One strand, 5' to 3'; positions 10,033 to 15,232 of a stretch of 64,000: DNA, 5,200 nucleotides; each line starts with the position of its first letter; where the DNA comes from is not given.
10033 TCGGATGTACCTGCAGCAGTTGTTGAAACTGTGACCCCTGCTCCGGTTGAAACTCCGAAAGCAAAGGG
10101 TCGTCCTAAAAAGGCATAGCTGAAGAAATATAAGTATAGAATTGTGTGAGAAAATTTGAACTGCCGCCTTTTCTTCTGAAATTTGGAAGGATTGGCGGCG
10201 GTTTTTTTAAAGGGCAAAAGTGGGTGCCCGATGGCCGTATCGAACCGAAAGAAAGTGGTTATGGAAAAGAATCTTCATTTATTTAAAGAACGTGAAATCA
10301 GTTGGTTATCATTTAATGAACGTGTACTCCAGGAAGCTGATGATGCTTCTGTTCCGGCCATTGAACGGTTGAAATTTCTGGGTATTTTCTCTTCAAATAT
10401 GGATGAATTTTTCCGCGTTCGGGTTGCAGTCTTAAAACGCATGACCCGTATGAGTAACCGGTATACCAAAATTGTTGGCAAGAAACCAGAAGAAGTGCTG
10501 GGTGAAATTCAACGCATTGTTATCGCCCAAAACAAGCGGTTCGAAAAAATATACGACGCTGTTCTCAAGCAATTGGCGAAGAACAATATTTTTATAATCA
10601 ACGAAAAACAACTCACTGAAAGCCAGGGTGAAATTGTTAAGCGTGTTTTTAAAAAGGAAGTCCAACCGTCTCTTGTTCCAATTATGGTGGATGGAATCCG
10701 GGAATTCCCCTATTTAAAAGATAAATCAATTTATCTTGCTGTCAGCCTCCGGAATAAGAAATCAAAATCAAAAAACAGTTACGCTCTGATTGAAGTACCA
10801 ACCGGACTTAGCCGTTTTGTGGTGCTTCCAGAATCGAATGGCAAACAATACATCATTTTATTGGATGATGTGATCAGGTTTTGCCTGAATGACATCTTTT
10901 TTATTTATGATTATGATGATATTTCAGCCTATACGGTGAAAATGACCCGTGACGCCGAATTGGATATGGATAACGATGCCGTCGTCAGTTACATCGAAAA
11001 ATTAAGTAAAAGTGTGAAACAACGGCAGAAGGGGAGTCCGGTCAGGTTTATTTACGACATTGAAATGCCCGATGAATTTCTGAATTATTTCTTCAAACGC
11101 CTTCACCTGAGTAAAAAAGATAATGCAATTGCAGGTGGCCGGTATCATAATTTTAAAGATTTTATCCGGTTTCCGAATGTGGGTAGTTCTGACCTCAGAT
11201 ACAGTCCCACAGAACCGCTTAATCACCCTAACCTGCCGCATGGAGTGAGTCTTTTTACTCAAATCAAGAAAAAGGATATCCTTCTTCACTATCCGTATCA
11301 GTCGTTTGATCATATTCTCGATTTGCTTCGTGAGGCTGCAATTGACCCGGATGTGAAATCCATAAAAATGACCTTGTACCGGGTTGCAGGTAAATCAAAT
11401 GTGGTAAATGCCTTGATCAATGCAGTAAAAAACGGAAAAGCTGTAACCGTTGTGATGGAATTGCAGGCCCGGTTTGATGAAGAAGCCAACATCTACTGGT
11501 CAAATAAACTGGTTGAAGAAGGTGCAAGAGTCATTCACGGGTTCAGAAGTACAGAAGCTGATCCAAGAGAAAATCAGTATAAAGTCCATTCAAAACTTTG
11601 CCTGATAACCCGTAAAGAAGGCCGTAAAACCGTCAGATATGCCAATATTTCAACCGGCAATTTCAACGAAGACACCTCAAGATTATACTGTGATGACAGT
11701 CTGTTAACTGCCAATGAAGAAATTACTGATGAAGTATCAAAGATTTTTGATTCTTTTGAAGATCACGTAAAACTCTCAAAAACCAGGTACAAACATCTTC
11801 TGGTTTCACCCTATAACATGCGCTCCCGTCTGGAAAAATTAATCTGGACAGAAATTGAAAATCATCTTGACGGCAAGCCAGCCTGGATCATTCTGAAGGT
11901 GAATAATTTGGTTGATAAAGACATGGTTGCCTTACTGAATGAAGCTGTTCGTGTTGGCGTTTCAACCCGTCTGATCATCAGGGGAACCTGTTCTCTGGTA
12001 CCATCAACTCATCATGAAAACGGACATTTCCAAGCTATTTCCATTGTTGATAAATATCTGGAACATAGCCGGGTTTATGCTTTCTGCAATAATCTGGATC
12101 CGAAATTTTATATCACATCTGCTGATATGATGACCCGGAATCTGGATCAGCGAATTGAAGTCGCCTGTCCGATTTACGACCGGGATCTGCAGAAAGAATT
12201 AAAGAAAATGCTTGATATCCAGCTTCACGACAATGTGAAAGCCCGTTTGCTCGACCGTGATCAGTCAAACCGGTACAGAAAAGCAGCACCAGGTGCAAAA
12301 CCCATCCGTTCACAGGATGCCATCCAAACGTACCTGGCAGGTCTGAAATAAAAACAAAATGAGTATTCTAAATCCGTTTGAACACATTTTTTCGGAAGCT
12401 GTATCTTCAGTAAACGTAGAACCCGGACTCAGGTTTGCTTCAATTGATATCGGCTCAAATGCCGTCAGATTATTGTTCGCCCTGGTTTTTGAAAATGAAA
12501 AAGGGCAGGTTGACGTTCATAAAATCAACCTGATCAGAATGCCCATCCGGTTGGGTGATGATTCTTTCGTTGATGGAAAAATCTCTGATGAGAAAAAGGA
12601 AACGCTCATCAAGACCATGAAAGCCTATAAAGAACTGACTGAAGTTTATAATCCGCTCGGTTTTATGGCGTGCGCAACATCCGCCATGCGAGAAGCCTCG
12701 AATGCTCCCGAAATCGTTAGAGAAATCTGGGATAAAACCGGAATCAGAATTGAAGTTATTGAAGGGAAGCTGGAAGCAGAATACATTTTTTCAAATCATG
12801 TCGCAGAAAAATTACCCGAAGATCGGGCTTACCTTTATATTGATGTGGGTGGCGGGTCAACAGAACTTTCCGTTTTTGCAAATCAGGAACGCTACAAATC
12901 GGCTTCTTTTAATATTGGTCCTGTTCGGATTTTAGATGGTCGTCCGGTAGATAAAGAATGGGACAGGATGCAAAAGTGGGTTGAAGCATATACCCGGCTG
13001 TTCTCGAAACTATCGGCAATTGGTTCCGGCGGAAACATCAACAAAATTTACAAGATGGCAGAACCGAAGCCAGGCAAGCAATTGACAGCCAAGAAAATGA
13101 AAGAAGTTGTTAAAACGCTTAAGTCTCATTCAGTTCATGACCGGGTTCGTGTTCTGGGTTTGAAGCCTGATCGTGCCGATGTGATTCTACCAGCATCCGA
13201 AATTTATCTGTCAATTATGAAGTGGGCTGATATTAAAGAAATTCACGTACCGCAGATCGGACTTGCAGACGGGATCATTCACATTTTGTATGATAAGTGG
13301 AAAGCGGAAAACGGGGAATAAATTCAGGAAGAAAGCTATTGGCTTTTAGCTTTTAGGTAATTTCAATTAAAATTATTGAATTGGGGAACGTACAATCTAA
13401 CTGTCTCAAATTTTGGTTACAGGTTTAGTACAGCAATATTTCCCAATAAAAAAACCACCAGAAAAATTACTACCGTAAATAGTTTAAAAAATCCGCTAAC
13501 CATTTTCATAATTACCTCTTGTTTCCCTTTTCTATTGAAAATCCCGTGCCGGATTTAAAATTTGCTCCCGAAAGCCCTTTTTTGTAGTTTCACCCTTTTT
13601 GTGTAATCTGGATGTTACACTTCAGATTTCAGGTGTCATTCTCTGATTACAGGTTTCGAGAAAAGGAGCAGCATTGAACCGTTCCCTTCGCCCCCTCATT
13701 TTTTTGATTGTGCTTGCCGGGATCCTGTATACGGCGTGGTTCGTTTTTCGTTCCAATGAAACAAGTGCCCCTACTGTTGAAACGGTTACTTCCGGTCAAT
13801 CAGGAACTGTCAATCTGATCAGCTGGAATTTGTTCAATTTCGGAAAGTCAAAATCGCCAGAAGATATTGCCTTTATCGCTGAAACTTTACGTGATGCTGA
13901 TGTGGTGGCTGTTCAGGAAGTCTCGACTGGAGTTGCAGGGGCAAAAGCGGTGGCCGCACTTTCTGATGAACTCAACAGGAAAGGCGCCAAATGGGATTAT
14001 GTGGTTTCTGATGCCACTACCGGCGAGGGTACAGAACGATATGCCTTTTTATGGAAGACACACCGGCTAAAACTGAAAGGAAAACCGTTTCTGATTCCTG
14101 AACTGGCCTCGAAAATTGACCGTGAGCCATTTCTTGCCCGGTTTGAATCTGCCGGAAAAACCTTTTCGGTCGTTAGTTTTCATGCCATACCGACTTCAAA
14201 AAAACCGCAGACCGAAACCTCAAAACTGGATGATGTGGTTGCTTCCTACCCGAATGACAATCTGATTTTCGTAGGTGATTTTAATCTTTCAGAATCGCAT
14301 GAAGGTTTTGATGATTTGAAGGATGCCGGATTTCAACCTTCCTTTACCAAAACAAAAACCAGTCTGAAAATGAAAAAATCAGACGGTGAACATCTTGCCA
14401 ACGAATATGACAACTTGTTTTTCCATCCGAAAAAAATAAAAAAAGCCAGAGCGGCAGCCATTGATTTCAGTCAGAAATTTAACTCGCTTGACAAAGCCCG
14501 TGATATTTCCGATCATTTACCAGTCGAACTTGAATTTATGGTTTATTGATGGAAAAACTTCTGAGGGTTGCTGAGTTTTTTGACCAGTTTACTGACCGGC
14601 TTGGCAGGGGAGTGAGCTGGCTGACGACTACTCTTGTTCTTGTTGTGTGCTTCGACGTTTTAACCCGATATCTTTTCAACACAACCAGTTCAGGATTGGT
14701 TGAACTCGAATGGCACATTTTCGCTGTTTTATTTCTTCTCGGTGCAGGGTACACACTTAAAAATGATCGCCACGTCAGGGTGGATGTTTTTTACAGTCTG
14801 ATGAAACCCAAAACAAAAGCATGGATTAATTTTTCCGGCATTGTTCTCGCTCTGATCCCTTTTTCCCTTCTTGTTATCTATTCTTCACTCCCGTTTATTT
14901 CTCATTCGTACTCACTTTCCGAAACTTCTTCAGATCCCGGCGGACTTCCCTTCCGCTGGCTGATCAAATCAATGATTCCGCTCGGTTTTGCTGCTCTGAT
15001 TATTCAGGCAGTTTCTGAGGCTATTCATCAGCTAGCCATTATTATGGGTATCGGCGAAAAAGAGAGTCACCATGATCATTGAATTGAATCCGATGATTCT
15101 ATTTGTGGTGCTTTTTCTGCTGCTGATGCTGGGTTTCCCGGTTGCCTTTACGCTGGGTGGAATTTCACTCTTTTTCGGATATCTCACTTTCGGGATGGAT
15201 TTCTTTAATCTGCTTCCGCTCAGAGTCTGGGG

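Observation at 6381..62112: Window-wide system of degenerate 7-nt tandem tracts at gene ends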

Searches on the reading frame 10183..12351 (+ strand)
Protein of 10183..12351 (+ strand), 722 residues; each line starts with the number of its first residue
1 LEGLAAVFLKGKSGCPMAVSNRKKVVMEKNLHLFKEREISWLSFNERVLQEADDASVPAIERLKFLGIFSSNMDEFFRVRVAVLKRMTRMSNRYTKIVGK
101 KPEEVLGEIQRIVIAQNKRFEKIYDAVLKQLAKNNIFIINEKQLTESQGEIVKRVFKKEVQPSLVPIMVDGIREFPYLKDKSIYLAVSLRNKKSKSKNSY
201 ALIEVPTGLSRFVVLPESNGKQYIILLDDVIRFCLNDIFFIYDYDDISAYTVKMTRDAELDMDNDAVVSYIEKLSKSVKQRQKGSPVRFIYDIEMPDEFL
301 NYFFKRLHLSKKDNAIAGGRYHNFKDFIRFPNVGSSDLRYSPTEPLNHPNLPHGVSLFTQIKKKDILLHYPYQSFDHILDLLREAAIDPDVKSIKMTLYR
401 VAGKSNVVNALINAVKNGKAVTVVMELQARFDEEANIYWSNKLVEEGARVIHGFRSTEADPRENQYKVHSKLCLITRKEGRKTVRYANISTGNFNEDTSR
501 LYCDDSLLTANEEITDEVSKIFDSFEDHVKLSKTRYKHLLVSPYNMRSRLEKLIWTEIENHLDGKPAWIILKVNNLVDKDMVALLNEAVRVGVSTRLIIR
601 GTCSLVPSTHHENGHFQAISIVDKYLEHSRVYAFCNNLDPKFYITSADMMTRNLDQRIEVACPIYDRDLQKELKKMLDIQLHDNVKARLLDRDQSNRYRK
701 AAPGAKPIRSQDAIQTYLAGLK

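Call 10: search_protein_families(library=pfam, proteins=[window:10183-12351:+])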
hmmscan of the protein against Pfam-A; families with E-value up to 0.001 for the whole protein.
window:10183-12351:+ (722 aa): 5 families
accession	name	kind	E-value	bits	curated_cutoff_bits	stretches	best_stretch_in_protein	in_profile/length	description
PF17941.7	PP_kinase_C_1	-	9.7e-66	220.9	25.7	1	357-528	2-164/167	Polyphosphate kinase C-terminal domain 1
PF13090.12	PP_kinase_C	-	2.2e-58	196.9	25.8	1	539-711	1-172/172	Polyphosphate kinase C-terminal domain 2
PF02503.22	PP_kinase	-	3.7e-53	180.4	31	1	148-330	2-183/183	Polyphosphate kinase middle domain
PF13089.11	PP_kinase_N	-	1.9e-33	115.4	23.8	1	34-138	1-106/107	Polyphosphate kinase N-terminal domain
PF13091.12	PLDc_2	-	4.7e-11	43.1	27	1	392-524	10-130/132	PLD-like domain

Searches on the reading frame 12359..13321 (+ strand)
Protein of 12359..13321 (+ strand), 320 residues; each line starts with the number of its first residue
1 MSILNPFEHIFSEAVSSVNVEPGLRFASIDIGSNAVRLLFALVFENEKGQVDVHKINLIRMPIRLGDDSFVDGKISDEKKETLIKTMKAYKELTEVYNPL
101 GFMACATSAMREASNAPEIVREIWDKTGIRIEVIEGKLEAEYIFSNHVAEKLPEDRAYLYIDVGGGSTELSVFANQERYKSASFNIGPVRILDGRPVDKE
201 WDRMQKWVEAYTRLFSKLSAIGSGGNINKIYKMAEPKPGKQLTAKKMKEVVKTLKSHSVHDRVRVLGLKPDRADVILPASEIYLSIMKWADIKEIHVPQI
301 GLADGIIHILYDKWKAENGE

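Call 10: search_protein_families(library=pfam, proteins=[window:12359-13321:+])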
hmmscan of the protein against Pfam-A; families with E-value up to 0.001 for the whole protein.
window:12359-13321:+ (320 aa): 1 family
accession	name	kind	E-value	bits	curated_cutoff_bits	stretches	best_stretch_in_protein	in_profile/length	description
PF02541.22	Ppx-GppA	-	4.1e-39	135.2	27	1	53-308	10-279/285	Ppx/GppA phosphatase family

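Call 13: find_encoding_contigs(protein=window:12359-13321:+, flank=10000, max_places=6)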
Protein window:12359-13321:+ (320 aa): 1 contig read that carries it; 1 place shown.
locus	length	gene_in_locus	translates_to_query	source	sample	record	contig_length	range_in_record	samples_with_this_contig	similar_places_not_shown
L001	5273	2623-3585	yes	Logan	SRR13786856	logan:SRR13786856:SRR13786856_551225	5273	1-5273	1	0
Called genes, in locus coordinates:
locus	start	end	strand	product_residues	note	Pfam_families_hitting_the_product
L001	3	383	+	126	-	?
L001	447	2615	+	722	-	PF13089:PP_kinase_N, PF02503:PP_kinase, PF17941:PP_kinase_C_1, PF13091:PLDc_2 (weak), PF13090:PP_kinase_C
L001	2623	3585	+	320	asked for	PF02541:Ppx-GppA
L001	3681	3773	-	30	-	-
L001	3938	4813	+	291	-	PF03372:Exo_endo_phos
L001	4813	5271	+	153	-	?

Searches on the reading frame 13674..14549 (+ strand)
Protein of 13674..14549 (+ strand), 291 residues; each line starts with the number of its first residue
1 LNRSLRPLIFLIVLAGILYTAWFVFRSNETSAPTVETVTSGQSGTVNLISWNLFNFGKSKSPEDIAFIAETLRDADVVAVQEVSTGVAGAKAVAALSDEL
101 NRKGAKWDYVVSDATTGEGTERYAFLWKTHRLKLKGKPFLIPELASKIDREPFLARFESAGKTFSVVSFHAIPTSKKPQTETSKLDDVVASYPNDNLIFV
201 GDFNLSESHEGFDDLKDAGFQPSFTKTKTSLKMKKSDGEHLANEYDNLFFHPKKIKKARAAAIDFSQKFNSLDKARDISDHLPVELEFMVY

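Call 10: search_protein_families(library=pfam, proteins=[window:13674-14549:+])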
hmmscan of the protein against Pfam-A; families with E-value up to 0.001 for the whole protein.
window:13674-14549:+ (291 aa): 1 family
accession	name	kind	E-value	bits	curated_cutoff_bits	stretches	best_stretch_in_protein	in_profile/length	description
PF03372.29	Exo_endo_phos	-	3.9e-09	37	24.5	1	49-231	1-174/225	Endonuclease/Exonuclease/phosphatase family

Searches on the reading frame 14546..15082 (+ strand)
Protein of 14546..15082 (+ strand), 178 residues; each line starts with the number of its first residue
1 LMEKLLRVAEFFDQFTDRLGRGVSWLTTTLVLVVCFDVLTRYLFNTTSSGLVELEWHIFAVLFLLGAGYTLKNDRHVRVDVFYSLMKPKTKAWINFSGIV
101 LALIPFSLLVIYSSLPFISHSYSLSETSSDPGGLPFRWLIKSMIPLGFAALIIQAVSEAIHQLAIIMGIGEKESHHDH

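Call 10: search_protein_families(library=pfam, proteins=[window:14546-15082:+])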
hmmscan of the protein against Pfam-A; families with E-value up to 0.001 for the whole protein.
window:14546-15082:+ (178 aa): 1 family
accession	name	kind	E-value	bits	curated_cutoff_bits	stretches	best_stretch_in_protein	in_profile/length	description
PF04290.18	DctQ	-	1.5e-24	86.9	28.3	1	30-163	1-130/132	Tripartite ATP-independent periplasmic transporters, DctQ component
